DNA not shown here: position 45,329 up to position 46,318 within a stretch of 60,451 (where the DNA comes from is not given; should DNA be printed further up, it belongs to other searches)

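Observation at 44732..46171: Proline-rich repeat protein ending in a Dbl-homology (RhoGEF)-like domain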

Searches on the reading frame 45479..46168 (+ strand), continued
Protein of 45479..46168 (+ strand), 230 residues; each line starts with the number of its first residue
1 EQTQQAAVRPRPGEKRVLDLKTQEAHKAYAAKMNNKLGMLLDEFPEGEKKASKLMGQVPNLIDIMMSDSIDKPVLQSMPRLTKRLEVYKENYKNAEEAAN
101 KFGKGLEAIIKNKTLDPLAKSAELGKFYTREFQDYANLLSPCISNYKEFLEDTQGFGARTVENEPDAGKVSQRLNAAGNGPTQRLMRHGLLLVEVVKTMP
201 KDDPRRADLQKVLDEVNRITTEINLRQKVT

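Call 62: search_solved_structures(query=A5, max_evalue=0.01, show_alignments=4)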
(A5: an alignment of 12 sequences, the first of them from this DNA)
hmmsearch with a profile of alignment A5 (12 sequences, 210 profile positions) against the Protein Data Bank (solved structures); distinct sequences matched with E-value up to 0.01: 52.
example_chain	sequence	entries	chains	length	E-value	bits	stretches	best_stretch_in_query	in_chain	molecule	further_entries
3gf9_A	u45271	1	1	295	3.7e-08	36.3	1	156-207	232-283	Intersectin 2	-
3jzy_A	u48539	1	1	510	1.7e-07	34.1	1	156-207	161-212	Intersectin 2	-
1f5x_A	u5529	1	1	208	2.4e-07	33.7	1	114-207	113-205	RHO-GEF VAV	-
3bji_A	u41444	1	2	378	4.7e-07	32.7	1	125-207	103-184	Proto-oncogene vav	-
8zlf_A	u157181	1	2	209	5.4e-07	32.5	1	26-207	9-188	Rho/RAC guanine nucleotide exchange factor, putative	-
6new_A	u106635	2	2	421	6.2e-07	32.3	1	127-207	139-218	Proto-oncogene vav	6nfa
3jv3_A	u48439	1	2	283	9.2e-07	31.8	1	155-207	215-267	Intersectin-1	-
2vrw_B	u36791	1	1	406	1.3e-06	31.3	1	114-207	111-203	PROTO-ONCOGENE VAV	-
6nf1_A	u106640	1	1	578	1.5e-06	31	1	127-207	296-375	Proto-oncogene vav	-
1ki1_B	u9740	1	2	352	1.5e-06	31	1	154-207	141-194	intersectin long form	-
3ky9_A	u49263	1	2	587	1.6e-06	31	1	127-207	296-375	Proto-oncogene vav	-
1lb1_A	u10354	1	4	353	1.6e-06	30.9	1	150-208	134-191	Guanine nucleotide exchange factor DBS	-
1rj2_A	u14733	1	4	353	1.6e-06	30.9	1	150-208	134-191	Guanine nucleotide exchange factor DBS [Fragment]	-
1kz7_A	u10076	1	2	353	1.6e-06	30.9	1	150-208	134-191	GUANINE NUCLEOTIDE EXCHANGE FACTOR DBS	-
1kzg_A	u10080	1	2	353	1.6e-06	30.9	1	150-208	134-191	GUANINE NUCLEOTIDE EXCHANGE FACTOR DBS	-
1foe_A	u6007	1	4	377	2.7e-06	30.2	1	16-209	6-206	T-LYMPHOMA INVASION AND METASTASIS INDUCING PROTEIN 1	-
5fi0_A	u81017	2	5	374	3.4e-05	26.6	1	160-208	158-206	Phosphatidylinositol 3,4,5-trisphosphate-dependent Rac exchanger 1 protein,Phosphatidylino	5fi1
4yon_A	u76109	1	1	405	4.3e-05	26.3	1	160-208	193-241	Phosphatidylinositol 3,4,5-trisphosphate-dependent Rac exchanger 1 protein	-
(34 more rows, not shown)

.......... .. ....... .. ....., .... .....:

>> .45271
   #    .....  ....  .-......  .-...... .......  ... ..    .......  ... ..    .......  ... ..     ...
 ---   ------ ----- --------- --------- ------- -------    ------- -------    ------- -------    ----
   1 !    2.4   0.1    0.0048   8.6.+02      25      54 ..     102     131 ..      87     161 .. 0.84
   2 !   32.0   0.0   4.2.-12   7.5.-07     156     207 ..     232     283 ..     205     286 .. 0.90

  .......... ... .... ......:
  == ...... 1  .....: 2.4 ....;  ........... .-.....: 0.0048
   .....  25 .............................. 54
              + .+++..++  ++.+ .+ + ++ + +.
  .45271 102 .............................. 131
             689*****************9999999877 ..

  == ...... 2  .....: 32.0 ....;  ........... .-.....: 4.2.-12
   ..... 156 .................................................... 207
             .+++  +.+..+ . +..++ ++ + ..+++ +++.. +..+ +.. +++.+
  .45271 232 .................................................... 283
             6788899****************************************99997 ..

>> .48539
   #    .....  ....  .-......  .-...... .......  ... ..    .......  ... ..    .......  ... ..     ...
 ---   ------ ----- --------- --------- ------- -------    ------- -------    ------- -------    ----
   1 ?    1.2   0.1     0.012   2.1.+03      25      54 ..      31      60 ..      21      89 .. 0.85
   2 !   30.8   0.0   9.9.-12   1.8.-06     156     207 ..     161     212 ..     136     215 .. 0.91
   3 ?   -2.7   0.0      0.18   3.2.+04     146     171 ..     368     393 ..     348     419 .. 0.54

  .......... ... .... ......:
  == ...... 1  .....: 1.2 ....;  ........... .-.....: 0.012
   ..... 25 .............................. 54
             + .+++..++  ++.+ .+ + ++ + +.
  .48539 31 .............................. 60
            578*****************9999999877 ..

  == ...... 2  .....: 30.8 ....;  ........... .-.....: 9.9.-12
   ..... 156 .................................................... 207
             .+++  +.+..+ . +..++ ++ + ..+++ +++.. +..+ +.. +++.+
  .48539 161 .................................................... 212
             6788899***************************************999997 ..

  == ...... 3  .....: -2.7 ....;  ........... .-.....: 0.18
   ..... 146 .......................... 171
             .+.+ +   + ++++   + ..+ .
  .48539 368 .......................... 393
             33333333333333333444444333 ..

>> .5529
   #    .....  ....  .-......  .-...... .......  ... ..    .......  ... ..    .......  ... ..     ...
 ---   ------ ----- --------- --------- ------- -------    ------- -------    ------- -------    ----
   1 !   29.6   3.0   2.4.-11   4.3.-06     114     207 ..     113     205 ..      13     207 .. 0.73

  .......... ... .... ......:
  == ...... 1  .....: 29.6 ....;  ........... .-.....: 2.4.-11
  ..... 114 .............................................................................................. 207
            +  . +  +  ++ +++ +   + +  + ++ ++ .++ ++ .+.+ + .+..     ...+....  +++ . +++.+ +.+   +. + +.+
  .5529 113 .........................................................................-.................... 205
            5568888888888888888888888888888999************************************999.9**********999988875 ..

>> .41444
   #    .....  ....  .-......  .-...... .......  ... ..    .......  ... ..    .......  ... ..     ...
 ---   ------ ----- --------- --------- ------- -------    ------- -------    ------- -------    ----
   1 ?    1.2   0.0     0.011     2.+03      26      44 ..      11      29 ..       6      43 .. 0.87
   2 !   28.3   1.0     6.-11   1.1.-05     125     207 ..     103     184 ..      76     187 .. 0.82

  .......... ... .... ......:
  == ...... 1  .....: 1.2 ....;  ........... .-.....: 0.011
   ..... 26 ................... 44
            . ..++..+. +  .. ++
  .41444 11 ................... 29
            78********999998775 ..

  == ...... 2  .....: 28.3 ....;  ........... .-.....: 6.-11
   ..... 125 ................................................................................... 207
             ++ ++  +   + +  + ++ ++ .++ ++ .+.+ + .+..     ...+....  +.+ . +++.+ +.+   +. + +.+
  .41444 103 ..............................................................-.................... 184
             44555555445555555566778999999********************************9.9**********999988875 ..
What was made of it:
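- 45587..45667 (+): CR1 (aa 286-312): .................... It contains invariant E292 and G296-E297. It corresponds to the canonical E-x3-T-E motif, with Thr replaced by Gly in the core family. The HMMER alignment places the profile segment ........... against intersectin-2 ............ (call 62).
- Alignments to EhFP10, Tiam1 and Asef cover nearly the full domain (call 62).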

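Call 64: find_homologous_proteins(query=A5, max_evalue=0.001)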
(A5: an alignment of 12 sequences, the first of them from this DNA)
Query A5 (12 sequences) (217 aa, profile of the alignment): 3 proteins with E <= 0.001 among 3838 candidates.
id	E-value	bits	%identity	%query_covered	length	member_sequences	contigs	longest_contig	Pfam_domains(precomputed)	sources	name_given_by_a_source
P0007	8.9e-63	230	65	78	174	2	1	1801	PF00621.26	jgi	-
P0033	6.0e-58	214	24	63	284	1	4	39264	PF00621.26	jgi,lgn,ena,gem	-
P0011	9.5e-57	210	27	79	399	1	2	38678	PF00621.26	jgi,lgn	jgi:hypothetical protein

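Call 70: predict_structure(alignment_id=A5)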
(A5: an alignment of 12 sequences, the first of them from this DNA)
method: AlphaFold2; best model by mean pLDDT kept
length: 217 residues; sequences in the alignment: 12
mean_pLDDT: 90.5   pTM: 0.84
mean pLDDT of the five models: 90.5, 89.6, 89.6, 88.9, 88.8
residues with pLDDT >= 90: 157; 70-90: 47; 50-70: 13; < 50: 0
segments of 3 or more residues with pLDDT < 50: none
pLDDT, mean of each block of 10 residues (from residue 1): 68 78 90 96 95 86 92 98 98 96 94 98 97 94 79 78 93 96 93 96 96 75
secondary structure, 60 per line:
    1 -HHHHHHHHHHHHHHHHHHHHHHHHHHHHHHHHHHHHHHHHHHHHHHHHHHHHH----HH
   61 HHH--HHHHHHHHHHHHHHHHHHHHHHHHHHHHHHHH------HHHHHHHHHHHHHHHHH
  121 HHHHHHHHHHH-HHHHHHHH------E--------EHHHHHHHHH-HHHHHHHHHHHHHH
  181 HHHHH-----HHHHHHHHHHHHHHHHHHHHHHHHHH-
elements in order: H2-54 H59-63 H66-97 H104-131 H133-140 H157-165 H167-185 H191-216
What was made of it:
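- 45518..46168 (+): Dbl-homology (DH, RhoGEF) domain, aa 263-479, all-helical. The protein ends 6 residues after the last helix, so there is no PH domain. AF2 pLDDT 90.5 and pTM 0.84 (call 70).
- On Dbl-homology (DH) RhoGEF domain, Pfam PF00621: AF2 model of residues 263-479: pLDDT 90.5, pTM 0.84 (call 70).
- The AF2 domain model has pLDDT 90.5 and pTM 0.84 (call 70).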

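Call 73: fold_search(model_id=the predicted structure, library=pdb)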
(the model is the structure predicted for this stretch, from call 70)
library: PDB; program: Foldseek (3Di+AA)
matches with E <= 10: 815; with E <= 0.001: 11
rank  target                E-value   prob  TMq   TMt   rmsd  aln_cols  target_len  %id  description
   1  5fi0_A                2.1e-04  1.00  0.63  0.41   6.5       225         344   16  Crystal Structure of the P-Rex1 DH/PH tandem in complex with Rac1 (released 2016-04-20)
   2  3jv3_A                3.1e-04  1.00  0.53  0.42   9.0       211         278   14  Structure of SH3E-DH unit of murine intersectin-1L (released 2010-07-14)
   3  4gyv_E                3.6e-04  1.00  0.56  0.57   7.1       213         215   15  Crystal structure of the DH domain of FARP2 (released 2013-03-13)
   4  1ki1_B                3.6e-04  1.00  0.52  0.35   8.4       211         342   16  Guanine Nucleotide Exchange Region of Intersectin in Complex with Cdc42 (released 2002-05-29)
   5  4yon_A                3.8e-04  1.00  0.68  0.44   5.3       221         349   16  P-Rex1:Rac1 complex (released 2015-07-01)
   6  3qbv_D                5.0e-04  1.00  0.51  0.39   9.5       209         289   15  Structure of designed orthogonal interaction between CDC42 and nucleotide exchange domains of intersectin (released 2012-02-08)
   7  5fi1_A                5.5e-04  1.00  0.70  0.46   4.9       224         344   16  Crystal Structure of the P-Rex1 DH/PH tandem in complex with Cdc42 (released 2016-04-20)
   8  4xh9_A                8.0e-04  1.00  0.50  0.35   6.5       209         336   17  CRYSTAL STRUCTURE OF HUMAN RHOA IN COMPLEX WITH DH/PH FRAGMENT OF THE GUANINE NUCLEOTIDE EXCHANGE FACTOR NET1 (released 2015-01-14)
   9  5fi0_G                8.8e-04  1.00  0.68  0.45   5.2       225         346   16  Crystal Structure of the P-Rex1 DH/PH tandem in complex with Rac1 (released 2016-04-20)
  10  5fi0_C                9.3e-04  1.00  0.58  0.38   6.8       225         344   16  Crystal Structure of the P-Rex1 DH/PH tandem in complex with Rac1 (released 2016-04-20)
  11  7sj4_A                9.8e-04  1.00  0.60  0.45   4.9       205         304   15  Human Trio residues 1284-1959 in complex with Rac1 (released 2022-07-06)
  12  1foe_C                1.1e-03  1.00  0.61  0.38   6.1       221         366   18  CRYSTAL STRUCTURE OF RAC1 IN COMPLEX WITH THE GUANINE NUCLEOTIDE EXCHANGE REGION OF TIAM1 (released 2001-01-17)
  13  2pz1                  1.1e-03  1.00  0.49  0.28   8.5       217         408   16  Crystal Structure of Auto-inhibited Asef (released 2007-08-21)
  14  5fi0_E                1.2e-03  1.00  0.62  0.41   6.7       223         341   18  Crystal Structure of the P-Rex1 DH/PH tandem in complex with Rac1 (released 2016-04-20)
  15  4xh9_D                1.2e-03  1.00  0.42  0.29   8.1       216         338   15  CRYSTAL STRUCTURE OF HUMAN RHOA IN COMPLEX WITH DH/PH FRAGMENT OF THE GUANINE NUCLEOTIDE EXCHANGE FACTOR NET1 (released 2015-01-14)
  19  1foe_A                1.3e-03  1.00  0.61  0.38   6.0       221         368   18  CRYSTAL STRUCTURE OF RAC1 IN COMPLEX WITH THE GUANINE NUCLEOTIDE EXCHANGE REGION OF TIAM1 (released 2001-01-17)
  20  1foe_E                1.4e-03  1.00  0.64  0.40   5.2       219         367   18  CRYSTAL STRUCTURE OF RAC1 IN COMPLEX WITH THE GUANINE NUCLEOTIDE EXCHANGE REGION OF TIAM1 (released 2001-01-17)
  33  1rj2_J                3.2e-03  1.00  0.63  0.45   4.2       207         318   16  Crystal structure of the DH/PH fragment of Dbs without bound GTPase (released 2004-06-29)
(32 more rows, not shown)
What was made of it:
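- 45518..46168 (+): Foldseek TMq 0.63-0.70 to P-Rex1, Tiam1 and Dbs DH domains (call 73).
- On Dbl-homology (DH) RhoGEF domain, Pfam PF00621: In Foldseek against the PDB, 47 of the top 50 hits are DH domains, with TMq 0.70 (5fi1 P-Rex1), 0.68 (4yon), 0.64 (1foe Tiam1) and 0.63 (1rj2 Dbs) over 205-225 aligned columns (call 73).
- Closest known: Eukaryotic Dbl-family DH domains. Same: Same fold over about 205-225 aligned positions (TMq up to 0.70, call 73).
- TMq is 0.70 to P-Rex1 (5fi1), 0.64 to Tiam1 and 0.63 to Dbs, over 205-225 aligned columns (call 73).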

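Call 79: find_encoding_contigs(protein=P0011, flank=10000, max_places=1)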
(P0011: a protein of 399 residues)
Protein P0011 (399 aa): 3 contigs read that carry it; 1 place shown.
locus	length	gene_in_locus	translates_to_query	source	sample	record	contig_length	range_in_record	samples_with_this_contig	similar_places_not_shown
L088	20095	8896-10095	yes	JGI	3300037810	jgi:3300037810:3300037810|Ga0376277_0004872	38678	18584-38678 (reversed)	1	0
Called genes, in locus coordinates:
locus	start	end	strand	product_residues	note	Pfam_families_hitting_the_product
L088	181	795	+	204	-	-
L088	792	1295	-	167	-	PF02870:Methyltransf_1N (weak), PF01035:DNA_binding_1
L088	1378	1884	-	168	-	PF00210:Ferritin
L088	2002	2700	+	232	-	PF08713:DNA_alkylation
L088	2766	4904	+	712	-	PF19335:HMBD, PF00122:E1-E2_ATPase, PF00702:Hydrolase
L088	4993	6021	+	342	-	PF05150:Legionella_OMP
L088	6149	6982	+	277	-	PF00153:Mito_carr (weak)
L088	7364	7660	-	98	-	-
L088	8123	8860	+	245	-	-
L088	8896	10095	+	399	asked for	PF00621:RhoGEF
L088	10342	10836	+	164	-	-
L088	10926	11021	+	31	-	-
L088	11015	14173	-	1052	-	PF00873:ACR_tran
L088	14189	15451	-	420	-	PF25971:CzcB_N, PF25973:BSH_CzcB, PF25954:Beta-barrel_RND_2 (weak), PF25975:CzcB_C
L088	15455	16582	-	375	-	PF02321:OEP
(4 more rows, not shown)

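Call 80: find_encoding_contigs(protein=P0031, flank=10000, max_places=1)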
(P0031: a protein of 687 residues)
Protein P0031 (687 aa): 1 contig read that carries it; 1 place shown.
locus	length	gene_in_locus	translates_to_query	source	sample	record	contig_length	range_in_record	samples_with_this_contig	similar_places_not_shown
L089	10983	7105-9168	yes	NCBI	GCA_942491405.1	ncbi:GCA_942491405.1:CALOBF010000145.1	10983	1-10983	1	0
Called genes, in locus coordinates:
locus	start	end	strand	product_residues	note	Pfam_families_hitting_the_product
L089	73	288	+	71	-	-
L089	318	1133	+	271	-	PF07714:PK_Tyr_Ser-Thr, PF00069:Pkinase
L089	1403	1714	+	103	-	-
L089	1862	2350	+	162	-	-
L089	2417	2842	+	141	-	-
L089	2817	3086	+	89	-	-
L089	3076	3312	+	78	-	-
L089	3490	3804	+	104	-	PF00069:Pkinase, PF07714:PK_Tyr_Ser-Thr, PF17667:Pkinase_fungal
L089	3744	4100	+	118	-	-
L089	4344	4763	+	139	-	-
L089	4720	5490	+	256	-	-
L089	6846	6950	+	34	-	-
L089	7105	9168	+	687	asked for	-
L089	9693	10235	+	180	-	PF00696:AA_kinase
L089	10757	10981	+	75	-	?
